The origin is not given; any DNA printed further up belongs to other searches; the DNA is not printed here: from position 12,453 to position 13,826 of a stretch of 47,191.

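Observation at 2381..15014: Five tandem paralogs of an ~800-aa lipoprotein ending in a ComEC-type MBL-fold domain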

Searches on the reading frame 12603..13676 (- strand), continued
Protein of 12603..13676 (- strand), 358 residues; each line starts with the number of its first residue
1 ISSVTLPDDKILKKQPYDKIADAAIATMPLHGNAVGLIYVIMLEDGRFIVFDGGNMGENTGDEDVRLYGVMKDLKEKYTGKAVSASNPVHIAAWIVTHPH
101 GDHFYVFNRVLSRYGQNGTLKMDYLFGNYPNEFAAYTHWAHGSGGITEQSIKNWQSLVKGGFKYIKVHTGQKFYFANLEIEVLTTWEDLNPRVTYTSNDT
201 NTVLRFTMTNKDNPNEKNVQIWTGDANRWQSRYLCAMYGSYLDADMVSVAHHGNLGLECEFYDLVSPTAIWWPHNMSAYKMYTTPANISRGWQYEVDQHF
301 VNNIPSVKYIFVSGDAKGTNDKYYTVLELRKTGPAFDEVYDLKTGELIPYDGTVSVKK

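Call 80: find_encoding_contigs(protein=P0308, flank=10000, max_places=3)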
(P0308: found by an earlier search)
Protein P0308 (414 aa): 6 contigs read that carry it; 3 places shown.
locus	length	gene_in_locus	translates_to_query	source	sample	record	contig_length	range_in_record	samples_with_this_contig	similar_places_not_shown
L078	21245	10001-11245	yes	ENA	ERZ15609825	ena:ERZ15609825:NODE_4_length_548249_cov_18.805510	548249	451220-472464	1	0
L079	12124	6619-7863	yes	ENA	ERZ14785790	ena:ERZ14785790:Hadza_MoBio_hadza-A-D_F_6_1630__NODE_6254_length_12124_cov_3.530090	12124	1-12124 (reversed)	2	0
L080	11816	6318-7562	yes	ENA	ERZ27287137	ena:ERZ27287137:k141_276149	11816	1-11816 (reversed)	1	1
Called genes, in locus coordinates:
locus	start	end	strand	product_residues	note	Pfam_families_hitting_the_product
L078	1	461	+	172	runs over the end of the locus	PF13302:Acetyltransf_3 (weak), PF13527:Acetyltransf_9 (weak), PF00583:Acetyltransf_1, PF13673:Acetyltransf_10, PF13508:Acetyltransf_7, PF08445:FR47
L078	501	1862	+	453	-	PF01554:MatE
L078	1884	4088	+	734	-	PF16875:Glyco_hydro_36N, PF02065:Melibiase, PF16874:Glyco_hydro_36C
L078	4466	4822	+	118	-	-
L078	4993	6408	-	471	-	PF04734:Ceramidase_alk (faint)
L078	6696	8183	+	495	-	-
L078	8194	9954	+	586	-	PF00753:Lactamase_B (weak), PF12706:Lactamase_B_2 (weak)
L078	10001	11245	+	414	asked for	PF00753:Lactamase_B (weak)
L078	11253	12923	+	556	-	-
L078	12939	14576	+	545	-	-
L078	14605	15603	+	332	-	PF06452:CBM9_1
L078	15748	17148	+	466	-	PF00370:FGGY_N, PF02782:FGGY_C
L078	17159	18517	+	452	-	-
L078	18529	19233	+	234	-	PF00121:TIM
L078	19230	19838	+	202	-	PF13580:SIS_2 (faint), PF01380:SIS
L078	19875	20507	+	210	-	PF01894:YjbQ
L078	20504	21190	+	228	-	PF00923:TAL_FSA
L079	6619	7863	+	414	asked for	PF00753:Lactamase_B (weak)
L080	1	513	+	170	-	?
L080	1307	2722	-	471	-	PF04734:Ceramidase_alk (faint)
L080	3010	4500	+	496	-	-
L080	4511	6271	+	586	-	PF00753:Lactamase_B (weak), PF12706:Lactamase_B_2 (weak)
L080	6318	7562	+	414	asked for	PF00753:Lactamase_B (weak)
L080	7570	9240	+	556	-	-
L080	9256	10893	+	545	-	-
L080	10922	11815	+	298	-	?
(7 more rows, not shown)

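Call 83: search_protein_families(library=pfam, proteins=[L078:6696-8183:+, L072:6438-7940:+, L078:11253-12923:+, L078:12939-14576:+, L078:17159-18517:+, L072:4459-6255:+, L078:4993-6408:-, L078:14605-15603:+], max_evalue=0.1)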
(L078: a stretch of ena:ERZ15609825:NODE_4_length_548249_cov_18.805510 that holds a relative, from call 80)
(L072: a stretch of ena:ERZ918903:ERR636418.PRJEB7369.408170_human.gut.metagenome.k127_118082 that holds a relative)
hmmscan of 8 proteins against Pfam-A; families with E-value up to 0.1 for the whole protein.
L078:6696-8183:+ (495 aa): 0 families

L072:6438-7940:+ (500 aa): 0 families

L078:11253-12923:+ (556 aa): 0 families

L078:12939-14576:+ (545 aa): 0 families

L078:17159-18517:+ (452 aa): 2 families
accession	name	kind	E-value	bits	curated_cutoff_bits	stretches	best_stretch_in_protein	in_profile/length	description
PF02952.23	Fucose_iso_C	-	0.00069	19.7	29.3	1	359-452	45-142/143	L-fucose isomerase, C-terminal domain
PF24856.1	AraA_central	-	0.00077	20.4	24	1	181-301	18-141/148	L-arabinose isomerase central domain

L072:4459-6255:+ (598 aa): 0 families

L078:4993-6408:- (471 aa): 1 family
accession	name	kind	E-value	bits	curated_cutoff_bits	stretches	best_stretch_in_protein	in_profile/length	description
PF04734.18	Ceramidase_alk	-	9.2e-06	25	32.1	1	11-102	3-98/509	Neutral/alkaline non-lysosomal ceramidase, N-terminal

L078:14605-15603:+ (332 aa): 2 families
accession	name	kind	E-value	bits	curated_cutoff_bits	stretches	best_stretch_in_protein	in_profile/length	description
PF06452.16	CBM9_1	-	3.8e-19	69.7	23.4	1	46-253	1-183/185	Carbohydrate family 9 binding domain-like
PF00746.26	Gram_pos_anchor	-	0.03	14.7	20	1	298-329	10-40/43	LPXTG cell wall anchor motif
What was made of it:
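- The sister-family cluster has a divergent ceramidase-like gene in three contigs (L078-L080, calls 80, 83).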
